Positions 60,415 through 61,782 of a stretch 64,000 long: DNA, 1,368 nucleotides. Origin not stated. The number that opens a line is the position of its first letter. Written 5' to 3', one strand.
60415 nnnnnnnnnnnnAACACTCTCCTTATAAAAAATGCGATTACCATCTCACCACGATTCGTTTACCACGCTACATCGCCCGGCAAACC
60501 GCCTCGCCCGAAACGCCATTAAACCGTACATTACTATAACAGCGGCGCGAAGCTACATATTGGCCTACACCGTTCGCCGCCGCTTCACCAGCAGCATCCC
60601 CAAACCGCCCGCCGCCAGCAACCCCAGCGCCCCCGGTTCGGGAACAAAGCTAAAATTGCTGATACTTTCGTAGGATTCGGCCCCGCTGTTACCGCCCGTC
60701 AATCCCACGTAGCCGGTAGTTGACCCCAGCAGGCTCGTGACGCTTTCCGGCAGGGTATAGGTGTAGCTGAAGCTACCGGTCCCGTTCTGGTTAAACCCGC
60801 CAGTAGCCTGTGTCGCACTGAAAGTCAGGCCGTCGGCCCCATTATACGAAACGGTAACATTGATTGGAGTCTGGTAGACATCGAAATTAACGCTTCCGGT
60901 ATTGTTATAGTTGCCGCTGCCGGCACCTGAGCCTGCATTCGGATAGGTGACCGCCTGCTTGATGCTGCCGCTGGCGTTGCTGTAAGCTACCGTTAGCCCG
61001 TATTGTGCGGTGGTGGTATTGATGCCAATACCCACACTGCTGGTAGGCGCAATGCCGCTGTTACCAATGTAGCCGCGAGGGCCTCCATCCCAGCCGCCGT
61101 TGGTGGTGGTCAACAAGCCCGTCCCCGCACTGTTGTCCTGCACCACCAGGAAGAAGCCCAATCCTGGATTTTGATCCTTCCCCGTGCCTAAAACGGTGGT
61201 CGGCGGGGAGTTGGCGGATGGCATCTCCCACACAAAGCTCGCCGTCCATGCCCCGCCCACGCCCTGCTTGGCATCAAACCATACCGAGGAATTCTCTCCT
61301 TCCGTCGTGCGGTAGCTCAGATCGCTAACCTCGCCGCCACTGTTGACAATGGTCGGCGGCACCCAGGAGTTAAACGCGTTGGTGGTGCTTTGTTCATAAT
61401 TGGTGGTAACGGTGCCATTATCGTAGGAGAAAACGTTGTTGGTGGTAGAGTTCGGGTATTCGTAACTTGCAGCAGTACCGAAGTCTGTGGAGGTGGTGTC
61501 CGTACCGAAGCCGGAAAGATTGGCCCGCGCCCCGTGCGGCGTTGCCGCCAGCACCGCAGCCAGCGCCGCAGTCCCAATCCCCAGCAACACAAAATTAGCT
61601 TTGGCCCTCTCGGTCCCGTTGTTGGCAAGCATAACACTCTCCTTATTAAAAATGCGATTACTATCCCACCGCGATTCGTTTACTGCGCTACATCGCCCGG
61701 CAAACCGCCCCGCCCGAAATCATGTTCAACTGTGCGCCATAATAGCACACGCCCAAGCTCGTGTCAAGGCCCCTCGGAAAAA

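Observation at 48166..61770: PEP-CTERM genes built from shared 5' and 3' modules around unrelated bodies, a cassette-like architecture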

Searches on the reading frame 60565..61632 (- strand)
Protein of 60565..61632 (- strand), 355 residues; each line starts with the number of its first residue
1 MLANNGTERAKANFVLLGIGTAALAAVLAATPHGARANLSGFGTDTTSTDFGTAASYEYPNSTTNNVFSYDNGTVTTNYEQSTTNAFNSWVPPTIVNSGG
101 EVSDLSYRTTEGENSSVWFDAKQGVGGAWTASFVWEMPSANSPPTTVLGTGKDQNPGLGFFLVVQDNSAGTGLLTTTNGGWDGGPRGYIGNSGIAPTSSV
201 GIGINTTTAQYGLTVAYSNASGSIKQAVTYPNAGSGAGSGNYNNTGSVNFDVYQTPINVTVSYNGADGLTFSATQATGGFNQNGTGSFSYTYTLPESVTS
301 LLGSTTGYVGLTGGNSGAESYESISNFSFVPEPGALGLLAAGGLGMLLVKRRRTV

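Call 29: search_protein_families(library=pfam, proteins=[window:60565-61632:-], max_evalue=0.01)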
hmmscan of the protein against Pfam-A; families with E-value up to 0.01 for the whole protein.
window:60565-61632:- (355 aa): 1 family
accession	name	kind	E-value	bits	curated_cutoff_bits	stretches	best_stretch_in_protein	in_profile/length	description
PF07589.16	PEP-CTERM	-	0.0018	18.7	20.7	1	330-352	2-24/24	PEP-CTERM motif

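Call 35: find_homologous_proteins(query=window:60565-61632:-, max_evalue=0.001)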
Query window:60565-61632:- (355 aa): 4 proteins with E <= 0.001 among 8000 candidates.
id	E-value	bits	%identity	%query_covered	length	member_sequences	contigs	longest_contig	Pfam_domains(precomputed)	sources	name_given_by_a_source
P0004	4.8e-223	758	100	100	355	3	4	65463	-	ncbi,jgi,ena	jgi:hypothetical protein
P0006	1.6e-178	611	79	100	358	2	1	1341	-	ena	-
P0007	1.4e-18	85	32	96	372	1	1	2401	-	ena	-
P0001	4.5e-14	71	80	11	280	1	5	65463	-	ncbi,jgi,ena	jgi:hypothetical protein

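Call 36: find_encoding_contigs(protein=P0006, flank=10000)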
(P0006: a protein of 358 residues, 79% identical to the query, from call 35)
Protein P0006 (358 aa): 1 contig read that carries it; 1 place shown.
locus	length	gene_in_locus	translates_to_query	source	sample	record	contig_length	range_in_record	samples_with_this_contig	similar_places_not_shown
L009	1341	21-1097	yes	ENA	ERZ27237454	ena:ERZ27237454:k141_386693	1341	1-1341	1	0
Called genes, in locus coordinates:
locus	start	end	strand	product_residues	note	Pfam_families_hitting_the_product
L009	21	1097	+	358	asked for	-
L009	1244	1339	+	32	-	?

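Call 52: find_encoding_contigs(protein=P0007, flank=10000)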
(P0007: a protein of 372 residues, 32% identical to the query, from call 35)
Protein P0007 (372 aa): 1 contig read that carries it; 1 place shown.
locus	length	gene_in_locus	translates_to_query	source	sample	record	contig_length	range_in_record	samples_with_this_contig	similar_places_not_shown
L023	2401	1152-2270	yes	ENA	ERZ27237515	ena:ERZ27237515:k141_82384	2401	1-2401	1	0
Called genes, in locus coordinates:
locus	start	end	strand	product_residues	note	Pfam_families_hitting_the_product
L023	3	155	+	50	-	?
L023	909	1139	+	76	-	-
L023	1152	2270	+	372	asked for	-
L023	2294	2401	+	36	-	?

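Call 58: search_protein_families(library=ncbifam, proteins=[window:60565-61632:-], max_evalue=0.01)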
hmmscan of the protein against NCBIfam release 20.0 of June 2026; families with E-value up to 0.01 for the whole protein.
window:60565-61632:- (355 aa): 3 families
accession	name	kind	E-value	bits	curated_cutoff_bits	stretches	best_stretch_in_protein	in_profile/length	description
TIGR02595.1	PEP_CTERM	domain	5.3e-05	23.8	16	1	330-353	1-23/24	PEP-CTERM sorting domain-containing protein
NF038125.1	PEP_CTERM_THxN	subfamily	0.00022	20.9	85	1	293-353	183-246/246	THxN family PEP-CTERM protein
NF033554.9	floc_PepA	equivalog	0.0035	17.2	80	1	326-354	231-261/261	flocculation-associated PEP-CTERM protein PepA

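Call 74: predict_structure(alignment_id=A10)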
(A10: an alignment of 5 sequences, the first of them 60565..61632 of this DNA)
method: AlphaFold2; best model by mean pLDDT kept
length: 355 residues; sequences in the alignment: 5
mean_pLDDT: 46.9   pTM: 0.57
mean pLDDT of the five models: 46.9, 46.0, 45.5, 44.9, 41.7
residues with pLDDT >= 90: 0; 70-90: 73; 50-70: 57; < 50: 225
segments of 3 or more residues with pLDDT < 50: 1-115, 138-159, 169-194, 207-210, 231-248, 251-253, 278-284, 314-321, 334-355
pLDDT, mean of each block of 10 residues (from residue 1): 27 28 33 38 30 27 28 28 29 28 27 47 77 62 35 38 65 38 39 58 56 67 57 39 46 64 84 61 54 76 76 47 64 45 31 33
secondary structure, 60 per line:
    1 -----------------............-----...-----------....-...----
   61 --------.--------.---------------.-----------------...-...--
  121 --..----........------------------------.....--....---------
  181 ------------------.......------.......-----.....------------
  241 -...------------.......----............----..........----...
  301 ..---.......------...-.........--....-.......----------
elements in order: H18-29 E35-37 H49-52 E116-118 E129-136 E161-165 H168-171 E199-205 E212-218 E224-228 E242-244 E257-263 E268-279 E284-293 H298-302 E306-312 E323-331 H334-337 H339-345

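Call 77: fold_search(model_id=the predicted structure, library=pdb)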
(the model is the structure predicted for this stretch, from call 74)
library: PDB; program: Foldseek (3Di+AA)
matches with E <= 10: 869; with E <= 0.001: 36
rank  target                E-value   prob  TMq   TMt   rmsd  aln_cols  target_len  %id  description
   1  1lte_A                1.0e-06  1.00  0.31  0.44   7.0       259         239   12  STRUCTURE OF A LEGUME LECTIN WITH AN ORDERED N-LINKED CARBOHYDRATE IN COMPLEX WITH LACTOSE (released 1994-01-31)
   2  1sfy_A                1.5e-06  1.00  0.32  0.45   7.3       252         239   12  Crystal structure of recombinant Erythrina corallodandron Lectin (released 2004-08-10)
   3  1uzz_C                2.0e-06  1.00  0.31  0.44   7.2       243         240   10  Erythrina cristagalli bound to N-linked oligosaccharide and lactose (released 2004-06-22)
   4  1uzz_A                2.6e-06  1.00  0.33  0.47   6.9       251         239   12  Erythrina cristagalli bound to N-linked oligosaccharide and lactose (released 2004-06-22)
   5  7elv                  2.9e-06  1.00  0.33  0.53   6.0       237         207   15  Structure of legume lectin domain from Methanocaldococcus jannaschii in apo form (released 2022-04-20)
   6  1uzy_B                3.2e-06  1.00  0.33  0.47   6.7       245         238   12  Erythrina crystagalli lectin (released 2004-06-22)
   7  1ax0_A                3.2e-06  1.00  0.32  0.45   6.7       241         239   11  ERYTHRINA CORALLODENDRON LECTIN IN COMPLEX WITH N-ACTYLGALACTOSAMINE (released 1998-05-06)
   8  1uzy_A                4.0e-06  1.00  0.31  0.45   7.2       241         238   10  Erythrina crystagalli lectin (released 2004-06-22)
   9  7yl5_B                4.0e-06  1.00  0.30  0.28   8.4       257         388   10  Cell surface protein YwfG protein complexed with mannose (released 2023-06-07)
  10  7yl6_B                4.7e-06  1.00  0.30  0.27   8.5       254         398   11  Cell surface protein YwfG protein complexed with alpha-1,2-mannobiose (released 2023-06-07)
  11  1dbn_A                5.3e-06  1.00  0.33  0.47   7.0       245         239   14  MAACKIA AMURENSIS LEUKOAGGLUTININ (LECTIN) WITH SIALYLLACTOSE (released 2000-06-14)
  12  3n35                  6.3e-06  1.00  0.32  0.45   6.8       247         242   11  Erythrina corallodendron lectin mutant (Y106G) with N-Acetylgalactosamine (released 2011-03-30)
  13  7yl4_B                9.3e-06  1.00  0.31  0.28   9.0       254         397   12  Cell surface protein YwfG protein (apo form) (released 2023-06-07)
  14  1sbf_A                1.1e-05  1.00  0.33  0.46   6.4       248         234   11  SOYBEAN AGGLUTININ (released 1998-04-22)
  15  1gz9_A                1.5e-05  1.00  0.31  0.44   7.1       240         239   10  High-Resolution Crystal Structure of Erythrina cristagalli Lectin in Complex with 2'-alpha-L-Fucosyllactose (released 2002-06-21)
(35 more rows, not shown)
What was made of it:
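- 60565..61632 (-): Gene D, 355 aa. It has the C/D-type N-module and a lectin-like body homologous to 44979-46067 and 43831-44898. The PEP-CTERM module plus 23-nt flank covers 60542-60646. A low-confidence model matches legume-lectin folds at E about 1e-6 (calls 74, 77).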
